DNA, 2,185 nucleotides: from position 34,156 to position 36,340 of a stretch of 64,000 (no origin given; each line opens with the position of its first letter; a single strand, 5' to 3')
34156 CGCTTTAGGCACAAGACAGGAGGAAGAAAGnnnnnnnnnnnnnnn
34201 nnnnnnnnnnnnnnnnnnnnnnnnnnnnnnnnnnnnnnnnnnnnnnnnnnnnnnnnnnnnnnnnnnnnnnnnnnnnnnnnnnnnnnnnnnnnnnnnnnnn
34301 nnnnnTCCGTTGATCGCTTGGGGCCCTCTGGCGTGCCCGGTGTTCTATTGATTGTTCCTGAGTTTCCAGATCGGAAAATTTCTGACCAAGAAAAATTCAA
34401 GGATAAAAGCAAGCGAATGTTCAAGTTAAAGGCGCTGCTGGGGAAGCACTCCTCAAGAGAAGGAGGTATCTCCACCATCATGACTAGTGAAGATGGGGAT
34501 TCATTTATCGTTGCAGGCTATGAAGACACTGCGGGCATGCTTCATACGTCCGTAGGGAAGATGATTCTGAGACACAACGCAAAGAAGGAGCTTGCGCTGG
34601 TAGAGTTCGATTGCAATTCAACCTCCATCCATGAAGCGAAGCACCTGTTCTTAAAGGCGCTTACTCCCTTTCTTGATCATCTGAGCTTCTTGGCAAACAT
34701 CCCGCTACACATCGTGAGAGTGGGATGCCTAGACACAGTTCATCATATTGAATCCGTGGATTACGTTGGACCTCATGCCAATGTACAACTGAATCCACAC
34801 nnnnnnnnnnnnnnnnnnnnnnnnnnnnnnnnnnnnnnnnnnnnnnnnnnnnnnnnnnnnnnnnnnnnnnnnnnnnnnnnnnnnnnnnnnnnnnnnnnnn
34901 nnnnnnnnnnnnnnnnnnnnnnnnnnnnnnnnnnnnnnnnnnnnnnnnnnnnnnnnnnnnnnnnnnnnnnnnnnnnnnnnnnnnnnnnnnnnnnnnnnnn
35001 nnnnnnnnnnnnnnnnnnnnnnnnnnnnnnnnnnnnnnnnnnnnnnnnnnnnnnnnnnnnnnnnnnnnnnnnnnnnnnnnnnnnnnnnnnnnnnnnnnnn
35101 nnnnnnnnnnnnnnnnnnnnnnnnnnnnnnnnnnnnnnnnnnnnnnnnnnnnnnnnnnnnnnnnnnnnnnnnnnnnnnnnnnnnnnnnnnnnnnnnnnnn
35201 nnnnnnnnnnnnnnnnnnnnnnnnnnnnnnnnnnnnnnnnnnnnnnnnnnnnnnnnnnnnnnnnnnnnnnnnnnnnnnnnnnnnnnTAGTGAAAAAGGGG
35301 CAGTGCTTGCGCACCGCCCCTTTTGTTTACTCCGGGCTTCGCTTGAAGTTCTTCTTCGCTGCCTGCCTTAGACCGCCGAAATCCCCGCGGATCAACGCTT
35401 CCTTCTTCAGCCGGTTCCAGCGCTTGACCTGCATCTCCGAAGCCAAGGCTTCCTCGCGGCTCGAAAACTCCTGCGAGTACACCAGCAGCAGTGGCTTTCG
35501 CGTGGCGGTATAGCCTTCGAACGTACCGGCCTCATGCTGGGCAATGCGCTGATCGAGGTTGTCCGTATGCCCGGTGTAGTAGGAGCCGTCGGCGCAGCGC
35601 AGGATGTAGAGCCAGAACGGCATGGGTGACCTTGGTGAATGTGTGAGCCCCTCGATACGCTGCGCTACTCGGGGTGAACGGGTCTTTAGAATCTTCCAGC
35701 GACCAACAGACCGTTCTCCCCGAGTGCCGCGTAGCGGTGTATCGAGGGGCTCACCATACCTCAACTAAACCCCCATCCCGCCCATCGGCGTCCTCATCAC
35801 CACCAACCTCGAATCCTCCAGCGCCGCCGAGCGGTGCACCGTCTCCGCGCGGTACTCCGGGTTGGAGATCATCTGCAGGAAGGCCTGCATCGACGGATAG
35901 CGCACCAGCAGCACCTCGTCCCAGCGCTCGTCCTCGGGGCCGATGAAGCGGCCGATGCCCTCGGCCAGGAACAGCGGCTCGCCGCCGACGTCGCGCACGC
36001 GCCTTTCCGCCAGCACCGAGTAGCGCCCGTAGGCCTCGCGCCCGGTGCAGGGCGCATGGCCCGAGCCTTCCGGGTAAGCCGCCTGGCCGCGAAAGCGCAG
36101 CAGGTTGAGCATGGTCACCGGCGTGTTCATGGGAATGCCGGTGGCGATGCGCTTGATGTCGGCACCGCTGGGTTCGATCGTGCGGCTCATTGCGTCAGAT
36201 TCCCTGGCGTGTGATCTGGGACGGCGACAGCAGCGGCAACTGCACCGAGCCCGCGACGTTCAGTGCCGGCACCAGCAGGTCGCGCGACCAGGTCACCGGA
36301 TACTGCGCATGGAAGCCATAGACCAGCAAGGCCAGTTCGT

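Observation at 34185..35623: Low-GC HEPN-like gene wedged between RNA ligase rtcB and a GIY-YIG nuclease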

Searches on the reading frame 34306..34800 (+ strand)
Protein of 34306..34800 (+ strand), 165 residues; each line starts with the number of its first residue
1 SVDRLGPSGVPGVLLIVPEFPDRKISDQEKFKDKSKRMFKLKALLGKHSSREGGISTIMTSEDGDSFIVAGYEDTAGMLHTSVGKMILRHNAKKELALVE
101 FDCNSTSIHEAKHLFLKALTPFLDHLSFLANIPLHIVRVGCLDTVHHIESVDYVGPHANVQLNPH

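Call 46: predict_structure(alignment_id=A2)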
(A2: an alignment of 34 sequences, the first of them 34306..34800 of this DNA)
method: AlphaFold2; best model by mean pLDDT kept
length: 165 residues; sequences in the alignment: 34
mean_pLDDT: 90.5   pTM: 0.84
mean pLDDT of the five models: 90.5, 90.4, 90.2, 89.9, 89.4
residues with pLDDT >= 90: 113; 70-90: 46; 50-70: 6; < 50: 0
segments of 3 or more residues with pLDDT < 50: none
pLDDT, mean of each block of 10 residues (from residue 1): 78 89 81 95 93 83 94 84 95 96 97 97 96 95 95 86 79
secondary structure, 60 per line:
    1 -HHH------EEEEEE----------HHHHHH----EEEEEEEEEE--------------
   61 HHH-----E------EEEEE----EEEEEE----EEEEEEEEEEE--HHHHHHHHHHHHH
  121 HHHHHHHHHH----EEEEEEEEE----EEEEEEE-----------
elements in order: E11-16 H27-32 E37-46 E76-80 E85-90 E95-105 H108-130 E135-143 E148-154

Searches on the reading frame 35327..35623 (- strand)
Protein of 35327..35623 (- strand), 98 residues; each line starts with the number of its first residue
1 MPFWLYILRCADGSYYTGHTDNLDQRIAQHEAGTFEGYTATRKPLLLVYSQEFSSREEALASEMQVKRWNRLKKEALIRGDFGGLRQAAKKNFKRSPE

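Call 7: search_protein_families(library=pfam, proteins=[window:35327-35623:-], max_evalue=1)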
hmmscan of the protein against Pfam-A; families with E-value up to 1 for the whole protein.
window:35327-35623:- (98 aa): 4 families
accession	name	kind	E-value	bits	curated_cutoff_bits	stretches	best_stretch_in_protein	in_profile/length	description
PF01541.30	GIY-YIG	-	4.3e-18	65.8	22.6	1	3-74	2-76/78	GIY-YIG catalytic domain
PF05036.18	SPOR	-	0.13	13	21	1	21-67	16-65/76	SPOR domain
PF04052.18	TolB_N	-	0.13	12.8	22.4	1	50-82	52-83/106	TolB amino-terminal domain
PF13887.11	MYRF_ICA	-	0.24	11.1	24.1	1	19-31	22-34/36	Myelin regulatory factor ICA domain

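Call 8: search_protein_families(library=padloc, proteins=[window:35327-35623:-], max_evalue=1)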
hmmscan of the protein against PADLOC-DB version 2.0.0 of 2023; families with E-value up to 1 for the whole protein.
window:35327-35623:- (98 aa): 0 families

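Call 9: search_protein_families(library=ncbifam, proteins=[window:35327-35623:-], max_evalue=1)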
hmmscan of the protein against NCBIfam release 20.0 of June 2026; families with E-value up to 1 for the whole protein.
window:35327-35623:- (98 aa): 0 families

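Call 10: search_protein_families(library=phrogs, proteins=[window:35327-35623:-], max_evalue=1)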
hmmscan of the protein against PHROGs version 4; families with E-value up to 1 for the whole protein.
window:35327-35623:- (98 aa): 1 family
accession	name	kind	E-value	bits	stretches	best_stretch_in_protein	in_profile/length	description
phrog_13278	-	unknown function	0.18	13.3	1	14-49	27-61/87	-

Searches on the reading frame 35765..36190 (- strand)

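Call 7: search_protein_families(library=pfam, proteins=[window:35765-36190:-], max_evalue=1)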
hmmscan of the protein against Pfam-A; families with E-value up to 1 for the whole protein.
window:35765-36190:- (141 aa): 1 family
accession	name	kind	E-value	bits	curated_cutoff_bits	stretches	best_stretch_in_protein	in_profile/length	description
PF07045.17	DUF1330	-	9.5e-06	26.3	23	1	49-131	11-91/94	Domain of unknown function (DUF1330)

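Call 9: search_protein_families(library=ncbifam, proteins=[window:35765-36190:-], max_evalue=1)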
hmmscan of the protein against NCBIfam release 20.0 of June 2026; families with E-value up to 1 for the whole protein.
window:35765-36190:- (141 aa): 0 families
